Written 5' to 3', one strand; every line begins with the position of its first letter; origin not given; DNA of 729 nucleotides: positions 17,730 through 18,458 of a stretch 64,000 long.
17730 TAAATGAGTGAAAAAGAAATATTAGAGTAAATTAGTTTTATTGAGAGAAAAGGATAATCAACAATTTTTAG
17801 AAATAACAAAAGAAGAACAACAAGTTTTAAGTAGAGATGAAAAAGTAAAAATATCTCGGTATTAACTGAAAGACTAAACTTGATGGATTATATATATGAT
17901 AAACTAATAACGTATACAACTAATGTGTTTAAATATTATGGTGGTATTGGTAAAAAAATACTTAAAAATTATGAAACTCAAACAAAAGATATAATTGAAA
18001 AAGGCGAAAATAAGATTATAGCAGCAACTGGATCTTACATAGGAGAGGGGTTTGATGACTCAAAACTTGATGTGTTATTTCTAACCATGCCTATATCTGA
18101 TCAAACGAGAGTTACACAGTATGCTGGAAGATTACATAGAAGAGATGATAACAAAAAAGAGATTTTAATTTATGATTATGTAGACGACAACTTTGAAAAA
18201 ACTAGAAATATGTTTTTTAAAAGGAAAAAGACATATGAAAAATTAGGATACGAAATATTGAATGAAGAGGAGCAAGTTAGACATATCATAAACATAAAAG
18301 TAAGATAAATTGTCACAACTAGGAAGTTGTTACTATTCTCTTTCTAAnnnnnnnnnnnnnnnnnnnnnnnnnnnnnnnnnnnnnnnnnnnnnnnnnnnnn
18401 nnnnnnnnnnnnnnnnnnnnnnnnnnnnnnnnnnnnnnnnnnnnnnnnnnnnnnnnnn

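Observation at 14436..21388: Defense-type island: SNF2/SWIM helicase, helicase remnant, AbiH-like ORF and membrane-inserted KAP NTPase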

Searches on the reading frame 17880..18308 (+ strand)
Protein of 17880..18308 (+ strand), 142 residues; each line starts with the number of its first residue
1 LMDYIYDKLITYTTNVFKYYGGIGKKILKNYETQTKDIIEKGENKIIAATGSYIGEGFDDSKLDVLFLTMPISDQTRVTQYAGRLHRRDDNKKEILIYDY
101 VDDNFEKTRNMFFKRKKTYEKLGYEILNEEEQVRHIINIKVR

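Call 4: search_protein_families(library=pfam, proteins=[window:17880-18308:+], max_evalue=0.01)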
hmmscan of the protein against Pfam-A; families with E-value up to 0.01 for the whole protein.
window:17880-18308:+ (142 aa): 0 families

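Call 5: search_protein_families(library=padloc, proteins=[window:17880-18308:+], max_evalue=0.01)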
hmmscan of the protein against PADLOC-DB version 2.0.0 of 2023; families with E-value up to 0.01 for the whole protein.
window:17880-18308:+ (142 aa): 1 family
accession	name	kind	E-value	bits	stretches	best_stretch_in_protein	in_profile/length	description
PDLC03659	mREase_IV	-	0.0078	12.1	1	40-104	506-569/945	Type IV methyl-directed restriction enzyme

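Call 7: search_protein_families(library=pfam, proteins=[window:17880-18308:+], max_evalue=10)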
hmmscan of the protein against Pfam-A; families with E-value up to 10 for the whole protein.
window:17880-18308:+ (142 aa): 2 families
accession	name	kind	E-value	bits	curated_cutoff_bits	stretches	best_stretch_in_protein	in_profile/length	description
PF00271.37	Helicase_C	-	0.069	13.9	23.5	1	14-88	40-109/110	Helicase conserved C-terminal domain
PF13307.12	Helicase_C_2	-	0.11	13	25.3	1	76-100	128-152/170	Helicase C-terminal domain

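Call 22: search_protein_families(library=ncbifam, proteins=[window:17880-18308:+], max_evalue=0.01)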
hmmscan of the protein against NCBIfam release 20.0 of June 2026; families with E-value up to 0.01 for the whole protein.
window:17880-18308:+ (142 aa): 1 family
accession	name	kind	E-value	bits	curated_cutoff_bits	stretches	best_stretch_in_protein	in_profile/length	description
NF053632.1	heli_RadD_YejH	equivalog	0.0064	14.8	720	1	53-106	307-360/573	DNA repair helicase RadD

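Call 26: search_dna_similar(query=window:17880-18308:+, collection=plasmids, mode=protein, max_evalue=0.001, max_rows=12)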
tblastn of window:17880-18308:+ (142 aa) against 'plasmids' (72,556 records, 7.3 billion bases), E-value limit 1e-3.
Records with a match: 159; places in all: 166; records where one place covers at least 80% of the query: 25.
Best place of each record, by identity: 60-80% 33; <60% 126.
By first word of the organism name: Sinorhizobium 58; Acinetobacter 12; Rhizobium 7; Escherichia 7; Dinoroseobacter 6; Bradyrhizobium 5; Bacillus 5; Lacticaseibacillus 4; Paracoccus 3; Aliarcobacter 3; and 35 more.
By predicted mobility (MOB-suite, as given by PLSDB): conjugative 90; non-mobilizable 41; mobilizable 28.
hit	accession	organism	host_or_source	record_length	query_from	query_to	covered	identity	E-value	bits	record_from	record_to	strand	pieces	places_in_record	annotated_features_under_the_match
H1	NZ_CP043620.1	Pukyongiella litopenaei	Penaeus vannamei (shrimp),cultured ...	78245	2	124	87%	43.1%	5e-23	100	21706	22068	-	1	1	DEAD/DEAH box helicase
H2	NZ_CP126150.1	Sagittula sp. MA-2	Cell culture,Coastal seawater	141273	2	124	87%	43.1%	5e-23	100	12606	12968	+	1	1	DEAD/DEAH box helicase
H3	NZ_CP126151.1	Sagittula sp. MA-2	Cell culture,Coastal seawater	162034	2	124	87%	43.1%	5e-23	100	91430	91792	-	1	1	DEAD/DEAH box helicase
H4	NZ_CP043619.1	Pukyongiella litopenaei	Penaeus vannamei (shrimp),cultured ...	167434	2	124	87%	43.1%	5e-23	100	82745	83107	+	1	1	DEAD/DEAH box helicase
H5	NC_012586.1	Sinorhizobium fredii NGR234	-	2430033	2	126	88%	41.7%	6e-16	80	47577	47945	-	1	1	record has no annotation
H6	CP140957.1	Sinorhizobium meliloti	Medicago lupulina,whole organism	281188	2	126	88%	41.6%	2e-22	99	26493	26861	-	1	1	DEAD/DEAH box helicase family protein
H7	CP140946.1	Sinorhizobium meliloti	Medicago lupulina,whole organism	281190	2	126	88%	41.6%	2e-22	99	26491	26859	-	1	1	DEAD/DEAH box helicase family protein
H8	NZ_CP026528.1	Sinorhizobium meliloti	Medicago sativa L. subsp. ambigua,Cell ...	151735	2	126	88%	41.6%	2e-22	98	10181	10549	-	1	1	none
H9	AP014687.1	Bradyrhizobium diazoefficiens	Glycine max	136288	2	126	88%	41.6%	6e-22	97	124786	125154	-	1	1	type III restriction protein res subunit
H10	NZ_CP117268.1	Rhizobium rhododendri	Rhododendron sp.,pure bacterial ...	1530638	2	126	88%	41.6%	9e-21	94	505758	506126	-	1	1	record has no annotation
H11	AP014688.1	Bradyrhizobium diazoefficiens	Glycine max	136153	2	124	87%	42.3%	3e-22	98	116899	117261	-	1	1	type III restriction protein res subunit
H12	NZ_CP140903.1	Sinorhizobium medicae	Medicago lupulina,whole organism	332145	2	126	88%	40.9%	8e-15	103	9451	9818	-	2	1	helicase-related protein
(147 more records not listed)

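Call 29: get_annotated_region(hit=H1, flank=6000)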
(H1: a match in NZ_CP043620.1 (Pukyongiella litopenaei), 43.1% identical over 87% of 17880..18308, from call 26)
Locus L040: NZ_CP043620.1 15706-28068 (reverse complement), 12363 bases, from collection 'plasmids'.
description: Pukyongiella litopenaei strain SH-1 plasmid p2, complete sequence
organism: Pukyongiella litopenaei (NCBI taxid 2605946)
taxonomy: Bacteria; Pseudomonadota; Alphaproteobacteria; Rhodobacterales; Paracoccaceae; Pukyongiella; Pukyongiella litopenaei
host: -; source: Penaeus vannamei (shrimp),cultured bacterium,intestine content; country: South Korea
typing (MOB-suite, as given by PLSDB): conjugative; replicon rep_cluster_579; relaxase MOBP; mating-pair formation MPF_T
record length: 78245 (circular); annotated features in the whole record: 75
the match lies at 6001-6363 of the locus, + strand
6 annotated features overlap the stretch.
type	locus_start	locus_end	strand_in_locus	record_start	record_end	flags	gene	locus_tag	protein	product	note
CDS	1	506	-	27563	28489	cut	-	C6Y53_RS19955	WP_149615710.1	DUF2493 domain-containing protein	-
CDS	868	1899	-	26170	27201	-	-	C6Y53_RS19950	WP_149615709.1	toprim domain-containing protein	-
CDS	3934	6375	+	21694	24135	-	-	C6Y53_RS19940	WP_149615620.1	DEAD/DEAH box helicase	-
CDS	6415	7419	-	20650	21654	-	-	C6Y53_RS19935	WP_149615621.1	tyrosine-type recombinase/integrase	GO:0015074 - DNA integration [Evidence IEA]; GO:0006310 - DNA recombination [Evidence IEA]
CDS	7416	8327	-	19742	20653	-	-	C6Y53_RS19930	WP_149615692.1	tyrosine-type recombinase/integrase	GO:0015074 - DNA integration [Evidence IEA]; GO:0006310 - DNA recombination [Evidence IEA]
CDS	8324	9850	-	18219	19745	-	-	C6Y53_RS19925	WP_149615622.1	tyrosine-type recombinase/integrase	GO:0015074 - DNA integration [Evidence IEA]; GO:0006310 - DNA recombination [Evidence IEA]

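Call 71: search_protein_families(library=phrogs, proteins=[window:17880-18308:+], max_evalue=0.01)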
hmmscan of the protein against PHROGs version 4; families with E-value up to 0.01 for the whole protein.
window:17880-18308:+ (142 aa): 3 families
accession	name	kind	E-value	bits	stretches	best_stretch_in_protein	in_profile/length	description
phrog_16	-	DNA, RNA and nucleotide metabolism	3.7e-15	56.2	1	4-119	507-613/986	DNA helicase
phrog_9690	-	DNA, RNA and nucleotide metabolism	4.8e-10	39.9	1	33-126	201-299/306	DNA helicase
phrog_17901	-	DNA, RNA and nucleotide metabolism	2e-05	26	1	39-106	6-73/109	DNA helicase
